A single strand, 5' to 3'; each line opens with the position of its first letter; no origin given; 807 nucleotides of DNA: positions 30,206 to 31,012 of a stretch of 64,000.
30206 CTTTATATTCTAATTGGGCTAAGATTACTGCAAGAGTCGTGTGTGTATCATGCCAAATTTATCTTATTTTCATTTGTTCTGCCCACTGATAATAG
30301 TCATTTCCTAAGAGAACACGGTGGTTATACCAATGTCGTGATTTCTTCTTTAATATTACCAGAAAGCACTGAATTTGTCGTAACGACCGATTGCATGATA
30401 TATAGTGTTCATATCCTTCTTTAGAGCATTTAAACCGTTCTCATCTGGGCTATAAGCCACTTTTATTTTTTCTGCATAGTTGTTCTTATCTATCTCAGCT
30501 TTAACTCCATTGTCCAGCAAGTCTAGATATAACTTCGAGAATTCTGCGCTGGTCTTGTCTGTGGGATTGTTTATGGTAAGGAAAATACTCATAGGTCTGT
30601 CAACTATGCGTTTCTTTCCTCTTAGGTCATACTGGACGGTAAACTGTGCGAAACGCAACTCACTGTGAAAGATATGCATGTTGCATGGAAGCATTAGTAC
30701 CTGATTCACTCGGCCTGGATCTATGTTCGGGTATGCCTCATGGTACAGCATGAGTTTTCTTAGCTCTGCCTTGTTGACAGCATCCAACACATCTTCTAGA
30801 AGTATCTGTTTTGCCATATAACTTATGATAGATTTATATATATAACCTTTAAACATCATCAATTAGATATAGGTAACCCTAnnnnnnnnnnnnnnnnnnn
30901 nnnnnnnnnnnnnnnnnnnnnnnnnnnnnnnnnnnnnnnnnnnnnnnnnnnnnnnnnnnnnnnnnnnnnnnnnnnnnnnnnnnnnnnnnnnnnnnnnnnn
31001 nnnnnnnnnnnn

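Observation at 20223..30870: Accessory island of about 10.6 kb rich in toxin-antitoxin, metal-resistance and decayed genes, between an MFS transporter and an FKBP gene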

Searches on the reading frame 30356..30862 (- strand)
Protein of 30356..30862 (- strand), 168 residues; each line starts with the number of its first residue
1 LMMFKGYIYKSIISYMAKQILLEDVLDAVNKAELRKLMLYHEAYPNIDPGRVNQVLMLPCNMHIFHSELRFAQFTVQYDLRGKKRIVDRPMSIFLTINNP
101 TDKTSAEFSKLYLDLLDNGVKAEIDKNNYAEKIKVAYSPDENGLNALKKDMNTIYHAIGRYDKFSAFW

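Call 4: search_protein_families(library=pfam, proteins=[window:30356-30862:-], max_evalue=0.01)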
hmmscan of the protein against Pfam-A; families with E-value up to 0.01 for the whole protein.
window:30356-30862:- (168 aa): 0 families

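Call 24: search_protein_families(library=padloc, proteins=[window:30356-30817:-], max_evalue=0.05)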
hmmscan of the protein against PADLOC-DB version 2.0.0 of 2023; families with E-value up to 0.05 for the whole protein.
window:30356-30817:- (153 aa): 0 families

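Call 25: search_protein_families(library=ncbifam, proteins=[window:30356-30817:-], max_evalue=0.05)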
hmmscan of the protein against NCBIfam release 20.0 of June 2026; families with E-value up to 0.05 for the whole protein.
window:30356-30817:- (153 aa): 0 families

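Call 54: search_protein_families(library=pfam, proteins=[window:30356-30817:-], max_evalue=5)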
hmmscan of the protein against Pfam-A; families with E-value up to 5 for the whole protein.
window:30356-30817:- (153 aa): 2 families
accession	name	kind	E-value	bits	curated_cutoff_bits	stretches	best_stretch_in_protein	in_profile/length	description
PF20250.3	FapA_N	-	0.16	11.8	27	1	73-119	7-53/178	Flagellar Assembly Protein A N-terminal region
PF03129.25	HGTP_anticodon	-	0.18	12.4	21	1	81-115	6-40/94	Anticodon binding domain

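Call 57: find_homologous_proteins(query=window:30356-30817:-, max_evalue=0.001)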
Query window:30356-30817:- (153 aa): 5 proteins with E <= 0.001 among 22 candidates.
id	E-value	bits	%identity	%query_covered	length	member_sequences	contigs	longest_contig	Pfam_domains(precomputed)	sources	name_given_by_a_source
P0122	4.8e-97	340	100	100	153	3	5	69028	-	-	-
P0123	6.2e-44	168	56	96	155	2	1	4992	-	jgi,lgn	-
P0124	3.1e-40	156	52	96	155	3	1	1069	-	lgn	-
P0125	1.0e-39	154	52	96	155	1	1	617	-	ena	-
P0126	3.8e-39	152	52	95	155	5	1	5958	-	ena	-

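Call 63: find_encoding_contigs(protein=P0123, flank=5000, max_places=3)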
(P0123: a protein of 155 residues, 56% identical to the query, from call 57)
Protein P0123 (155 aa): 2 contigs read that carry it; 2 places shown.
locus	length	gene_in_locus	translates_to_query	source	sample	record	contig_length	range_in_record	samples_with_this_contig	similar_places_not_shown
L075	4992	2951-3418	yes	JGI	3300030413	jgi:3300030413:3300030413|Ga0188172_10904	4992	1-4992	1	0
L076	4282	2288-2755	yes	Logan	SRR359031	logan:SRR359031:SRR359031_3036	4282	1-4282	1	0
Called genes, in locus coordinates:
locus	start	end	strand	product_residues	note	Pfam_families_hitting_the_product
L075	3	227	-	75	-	?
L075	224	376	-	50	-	PF09853:DUF2080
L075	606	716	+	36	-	-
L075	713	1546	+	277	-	PF02086:MethyltransfD12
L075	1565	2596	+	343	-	-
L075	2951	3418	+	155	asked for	-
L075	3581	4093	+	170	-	PF00583:Acetyltransf_1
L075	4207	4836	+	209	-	PF03848:TehB, PF13489:Methyltransf_23, PF01209:Ubie_methyltran, PF02353:CMAS, PF05175:MTS, PF13847:Methyltransf_31, PF08241:Methyltransf_11, PF08242:Methyltransf_12, +4 more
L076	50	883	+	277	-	PF02086:MethyltransfD12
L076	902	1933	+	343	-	-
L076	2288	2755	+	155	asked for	-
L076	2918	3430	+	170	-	PF00583:Acetyltransf_1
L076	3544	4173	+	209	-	PF03848:TehB, PF13489:Methyltransf_23, PF01209:Ubie_methyltran, PF02353:CMAS, PF05175:MTS, PF13847:Methyltransf_31, PF08241:Methyltransf_11, PF08242:Methyltransf_12, +4 more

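Call 71: predict_structure(alignment_id=A2)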
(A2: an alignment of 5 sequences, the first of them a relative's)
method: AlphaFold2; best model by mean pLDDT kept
length: 153 residues; sequences in the alignment: 5
mean_pLDDT: 68.4   pTM: 0.67
mean pLDDT of the five models: 68.4, 66.3, 64.7, 45.8, 34.2
residues with pLDDT >= 90: 18; 70-90: 69; 50-70: 30; < 50: 36
segments of 3 or more residues with pLDDT < 50: 21-48, 148-153
pLDDT, mean of each block of 10 residues (from residue 1): 73 67 37 36 43 63 57 80 82 89 93 85 88 85 61 30
secondary structure, 60 per line:
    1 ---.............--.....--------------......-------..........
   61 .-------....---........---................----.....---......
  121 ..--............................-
elements in order: E4-6 H7-16 H19-23 E38-43 E51-61 E69-72 E76-83 H87-102 E107-111 E115-122 H126-152

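Call 80: fold_search(model_id=the predicted structure, library=pdb)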
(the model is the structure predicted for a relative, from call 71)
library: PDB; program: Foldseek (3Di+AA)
matches with E <= 10: 1428; with E <= 0.001: 0
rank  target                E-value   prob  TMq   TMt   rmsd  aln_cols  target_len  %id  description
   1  2plg_A                5.3e-03  0.99  0.50  0.50   6.4       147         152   10  Crystal structure of T110839 protein from Synechococcus elongatus (released 2007-05-01)
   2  8q8o_B                5.3e-03  0.85  0.35  0.37  10.6       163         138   10  PA14_16140 protein: the regulator of an operon involved in the biofilm formation in PA14 P. aeruginosa (released 2024-02-28)
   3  8q8o_A                9.4e-03  0.69  0.33  0.35  10.9       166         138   10  PA14_16140 protein: the regulator of an operon involved in the biofilm formation in PA14 P. aeruginosa (released 2024-02-28)
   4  2plg_B                1.0e-02  0.97  0.45  0.46   7.7       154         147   10  Crystal structure of T110839 protein from Synechococcus elongatus (released 2007-05-01)
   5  5frk_B                1.0e-02  0.75  0.32  0.34   8.8       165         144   12  SeMet crystal structure of Erwinia amylovora AmyR amylovoran repressor, a member of the YbjN protein family (released 2017-02-15)
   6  5fr7_A                1.3e-02  0.84  0.38  0.39   7.9       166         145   12  Erwinia amylovora AmyR amylovoran repressor, a member of the YbjN protein family (released 2017-01-18)
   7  1zvp_A                1.4e-02  0.41  0.22  0.25  13.2       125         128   14  Crystal Structure of a Protein of Unknown Function VC0802 from Vibrio cholerae, Possible Transport Protein (released 2005-07-19)
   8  8hcn_D                1.8e-02  0.89  0.29  0.18  11.4        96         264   14  CryoEM Structure of Klebsiella pneumoniae UreD/urease complex (released 2023-05-03)
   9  4ut0_K                2.0e-02  0.54  0.21  0.19   9.3        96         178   10  THE CRYSTAL STRUCTURE OF I-DMOI IN COMPLEX WITH ITS TARGET DNA AT 10 DAYS INCUBATION IN 5MM MN (STATE 7) (released 2014-12-17)
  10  1b24                  2.3e-02  0.75  0.25  0.22   9.3       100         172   12  I-DMOI, INTRON-ENCODED ENDONUCLEASE (released 1999-03-24)
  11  4unc_D                2.3e-02  0.60  0.23  0.19   8.9        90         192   12  THE CRYSTAL STRUCTURE OF I-DMOI IN COMPLEX WITH ITS TARGET DNA AT 8 DAYS INCUBATION IN 5MM MN (STATE 6) (released 2014-12-17)
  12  8fqc_U1               2.4e-02  0.51  0.24  0.12   9.5       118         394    7  Structure of baseplate with receptor binding complex of Agrobacterium phage Milano (released 2024-01-31)
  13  2vs7_A                2.4e-02  0.44  0.22  0.19   9.2        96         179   10  The crystal structure of I-DmoI in complex with DNA and Ca (released 2008-11-11)
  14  5o6g_D                2.6e-02  0.51  0.22  0.20   8.5        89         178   15  Structures and dynamics of mesophilic variants from the homing endonuclease I-DmoI (released 2017-12-06)
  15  4una_G                2.6e-02  0.44  0.21  0.19   9.4        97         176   10  THE CRYSTAL STRUCTURE OF I-DMOI IN COMPLEX WITH ITS TARGET DNA AT 2 DAYS INCUBATION IN 5MM MN (STATE 4) (released 2014-12-17)
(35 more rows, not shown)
